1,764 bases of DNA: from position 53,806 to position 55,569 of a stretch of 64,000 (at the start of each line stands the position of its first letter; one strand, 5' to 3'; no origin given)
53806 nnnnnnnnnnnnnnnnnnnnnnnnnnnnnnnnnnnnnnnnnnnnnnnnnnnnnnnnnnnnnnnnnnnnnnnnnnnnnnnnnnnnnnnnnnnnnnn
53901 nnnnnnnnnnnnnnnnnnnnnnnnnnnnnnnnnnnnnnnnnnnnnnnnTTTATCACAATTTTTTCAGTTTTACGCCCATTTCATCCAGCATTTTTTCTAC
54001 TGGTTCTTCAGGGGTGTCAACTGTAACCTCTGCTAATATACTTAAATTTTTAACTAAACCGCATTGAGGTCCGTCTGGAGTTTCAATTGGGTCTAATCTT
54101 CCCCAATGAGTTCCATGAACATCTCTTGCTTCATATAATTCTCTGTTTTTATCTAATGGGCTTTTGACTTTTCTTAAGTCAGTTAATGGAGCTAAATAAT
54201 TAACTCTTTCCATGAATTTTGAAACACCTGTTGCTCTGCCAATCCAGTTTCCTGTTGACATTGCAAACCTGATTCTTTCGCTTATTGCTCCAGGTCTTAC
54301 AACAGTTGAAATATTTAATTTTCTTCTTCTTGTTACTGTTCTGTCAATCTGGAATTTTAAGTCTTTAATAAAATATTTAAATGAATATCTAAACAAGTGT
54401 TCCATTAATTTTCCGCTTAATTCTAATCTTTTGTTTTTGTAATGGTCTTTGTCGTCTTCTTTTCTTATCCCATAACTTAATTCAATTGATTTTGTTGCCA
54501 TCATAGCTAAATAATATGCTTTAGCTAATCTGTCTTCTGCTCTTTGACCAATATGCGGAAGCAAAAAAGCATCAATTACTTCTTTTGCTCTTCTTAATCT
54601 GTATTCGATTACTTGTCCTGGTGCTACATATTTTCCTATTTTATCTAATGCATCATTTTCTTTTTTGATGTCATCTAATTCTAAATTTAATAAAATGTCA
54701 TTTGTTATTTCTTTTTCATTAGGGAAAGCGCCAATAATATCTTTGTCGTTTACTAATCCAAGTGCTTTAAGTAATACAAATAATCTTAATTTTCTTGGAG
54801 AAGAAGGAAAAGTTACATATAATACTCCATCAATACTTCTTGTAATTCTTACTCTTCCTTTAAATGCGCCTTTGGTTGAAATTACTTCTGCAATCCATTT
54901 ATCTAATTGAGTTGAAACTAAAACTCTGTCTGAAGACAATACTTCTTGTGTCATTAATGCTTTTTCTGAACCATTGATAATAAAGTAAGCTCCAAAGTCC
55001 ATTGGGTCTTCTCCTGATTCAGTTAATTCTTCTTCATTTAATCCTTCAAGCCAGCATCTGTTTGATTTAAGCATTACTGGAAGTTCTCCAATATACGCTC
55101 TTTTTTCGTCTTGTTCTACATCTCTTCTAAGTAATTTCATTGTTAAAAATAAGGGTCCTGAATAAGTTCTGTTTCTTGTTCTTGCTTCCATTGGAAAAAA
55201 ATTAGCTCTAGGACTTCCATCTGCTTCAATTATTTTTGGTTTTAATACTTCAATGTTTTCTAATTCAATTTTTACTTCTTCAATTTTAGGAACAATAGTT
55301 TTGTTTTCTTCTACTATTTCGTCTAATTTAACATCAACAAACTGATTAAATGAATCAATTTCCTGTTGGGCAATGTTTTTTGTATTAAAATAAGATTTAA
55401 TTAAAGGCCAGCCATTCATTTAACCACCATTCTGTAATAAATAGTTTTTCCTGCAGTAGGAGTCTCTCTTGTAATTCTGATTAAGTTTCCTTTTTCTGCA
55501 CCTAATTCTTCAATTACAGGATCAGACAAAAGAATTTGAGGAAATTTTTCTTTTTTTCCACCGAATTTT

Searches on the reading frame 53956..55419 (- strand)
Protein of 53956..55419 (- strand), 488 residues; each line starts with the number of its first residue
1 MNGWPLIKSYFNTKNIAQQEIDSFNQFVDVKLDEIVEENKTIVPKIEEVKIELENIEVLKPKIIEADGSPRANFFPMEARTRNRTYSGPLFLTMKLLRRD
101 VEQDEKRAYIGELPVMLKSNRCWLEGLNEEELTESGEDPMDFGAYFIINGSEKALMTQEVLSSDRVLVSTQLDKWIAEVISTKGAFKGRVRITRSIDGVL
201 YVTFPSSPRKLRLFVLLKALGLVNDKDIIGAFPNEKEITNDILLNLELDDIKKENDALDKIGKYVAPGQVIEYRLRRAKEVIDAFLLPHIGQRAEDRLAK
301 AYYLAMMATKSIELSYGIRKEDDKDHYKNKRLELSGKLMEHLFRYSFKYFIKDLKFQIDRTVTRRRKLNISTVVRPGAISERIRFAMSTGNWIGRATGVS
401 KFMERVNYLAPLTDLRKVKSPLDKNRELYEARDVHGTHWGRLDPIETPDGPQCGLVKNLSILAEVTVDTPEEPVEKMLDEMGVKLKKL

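Call 50: search_protein_families(library=ncbifam, proteins=[window:53956-55419:-], max_evalue=1e-10)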
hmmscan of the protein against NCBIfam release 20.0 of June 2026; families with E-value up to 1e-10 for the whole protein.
window:53956-55419:- (488 aa): 6 families
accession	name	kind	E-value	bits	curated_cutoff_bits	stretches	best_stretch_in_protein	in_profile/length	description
NF007175.0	PRK09606.1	equivalog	3.3e-172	573.4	355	1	4-485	5-490/496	DNA-directed RNA polymerase subunit B''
NF006335.0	PRK08565.1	equivalog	1.2e-165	553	1402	1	3-484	13-499/1116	DNA-directed RNA polymerase subunit B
NF001616.1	PRK00405.1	equivalog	9.4e-35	119.6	896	1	304-465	321-477/1096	DNA-directed RNA polymerase subunit beta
TIGR02013.1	rpoB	equivalog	2e-29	101.9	801.15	1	311-466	385-535/1238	DNA-directed RNA polymerase subunit beta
NF011417.0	PRK14844.1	equivalog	1.4e-15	55.4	4632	1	310-466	452-603/2839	DNA-directed RNA polymerase subunit beta/beta'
NF007172.0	PRK09603.1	equivalog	1.5e-12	45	5372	1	316-466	449-596/2890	DNA-directed RNA polymerase subunit beta/beta'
